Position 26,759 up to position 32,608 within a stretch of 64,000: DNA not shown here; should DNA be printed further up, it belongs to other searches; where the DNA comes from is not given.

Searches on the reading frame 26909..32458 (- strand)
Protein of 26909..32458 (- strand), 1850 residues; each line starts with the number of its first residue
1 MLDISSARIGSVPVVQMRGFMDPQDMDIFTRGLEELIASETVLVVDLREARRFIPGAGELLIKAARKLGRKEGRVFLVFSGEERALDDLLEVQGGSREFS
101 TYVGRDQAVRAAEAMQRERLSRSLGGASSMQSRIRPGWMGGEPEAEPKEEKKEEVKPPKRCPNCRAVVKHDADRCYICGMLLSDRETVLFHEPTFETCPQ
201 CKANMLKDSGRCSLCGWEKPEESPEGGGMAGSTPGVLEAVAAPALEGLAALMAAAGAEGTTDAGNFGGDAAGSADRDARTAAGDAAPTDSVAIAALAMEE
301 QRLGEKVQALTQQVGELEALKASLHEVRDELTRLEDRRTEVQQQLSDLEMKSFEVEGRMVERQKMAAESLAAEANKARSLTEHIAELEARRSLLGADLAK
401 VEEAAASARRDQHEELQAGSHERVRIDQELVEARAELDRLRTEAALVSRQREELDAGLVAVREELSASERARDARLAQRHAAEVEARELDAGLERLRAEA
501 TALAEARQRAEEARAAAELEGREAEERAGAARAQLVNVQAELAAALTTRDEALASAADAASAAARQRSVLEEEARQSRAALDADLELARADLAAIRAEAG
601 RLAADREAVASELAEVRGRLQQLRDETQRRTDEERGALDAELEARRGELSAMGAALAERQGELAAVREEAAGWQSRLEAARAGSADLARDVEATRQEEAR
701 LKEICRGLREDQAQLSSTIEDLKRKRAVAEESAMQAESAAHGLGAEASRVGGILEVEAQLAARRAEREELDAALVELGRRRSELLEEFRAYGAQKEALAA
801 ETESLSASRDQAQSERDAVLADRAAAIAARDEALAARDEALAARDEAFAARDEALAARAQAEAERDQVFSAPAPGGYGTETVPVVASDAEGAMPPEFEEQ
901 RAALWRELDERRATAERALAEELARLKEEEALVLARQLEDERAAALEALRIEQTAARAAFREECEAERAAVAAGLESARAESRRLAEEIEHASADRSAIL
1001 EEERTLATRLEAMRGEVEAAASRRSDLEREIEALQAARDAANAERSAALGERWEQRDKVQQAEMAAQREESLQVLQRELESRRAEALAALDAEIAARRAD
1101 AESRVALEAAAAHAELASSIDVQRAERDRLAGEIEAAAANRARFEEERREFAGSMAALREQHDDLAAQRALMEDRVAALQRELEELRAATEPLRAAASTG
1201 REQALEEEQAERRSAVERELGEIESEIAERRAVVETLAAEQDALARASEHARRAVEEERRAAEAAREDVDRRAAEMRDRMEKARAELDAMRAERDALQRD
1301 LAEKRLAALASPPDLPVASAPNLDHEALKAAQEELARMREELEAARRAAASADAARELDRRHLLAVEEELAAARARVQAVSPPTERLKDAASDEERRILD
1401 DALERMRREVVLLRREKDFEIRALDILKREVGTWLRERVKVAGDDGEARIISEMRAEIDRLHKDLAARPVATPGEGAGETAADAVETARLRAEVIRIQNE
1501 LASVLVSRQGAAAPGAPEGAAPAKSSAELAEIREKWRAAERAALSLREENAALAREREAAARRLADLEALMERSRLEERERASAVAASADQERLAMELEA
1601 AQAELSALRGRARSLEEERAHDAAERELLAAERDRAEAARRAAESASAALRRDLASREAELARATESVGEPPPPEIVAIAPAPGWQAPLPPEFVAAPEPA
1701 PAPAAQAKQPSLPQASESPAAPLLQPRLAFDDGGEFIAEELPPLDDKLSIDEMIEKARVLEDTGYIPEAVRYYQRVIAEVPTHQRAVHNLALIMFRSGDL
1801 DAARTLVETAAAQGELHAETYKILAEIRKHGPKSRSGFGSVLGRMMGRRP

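Call 62: search_protein_families(library=pfam, proteins=[window:26909-32458:-], max_evalue=0.001)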
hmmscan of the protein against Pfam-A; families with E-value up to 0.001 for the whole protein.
window:26909-32458:- (1850 aa): 3 families
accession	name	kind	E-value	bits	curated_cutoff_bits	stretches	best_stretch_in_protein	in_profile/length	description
PF10571.15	UPF0547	-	5.2e-06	26.9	29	0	159-179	1-21/26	Uncharacterised protein family UPF0547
PF12773.13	DZR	-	6.8e-05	23.4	27.3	1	161-216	1-45/45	Double zinc ribbon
PF07719.23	TPR_2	-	9e-05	22.8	27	0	1755-1783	6-34/34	Tetratricopeptide repeat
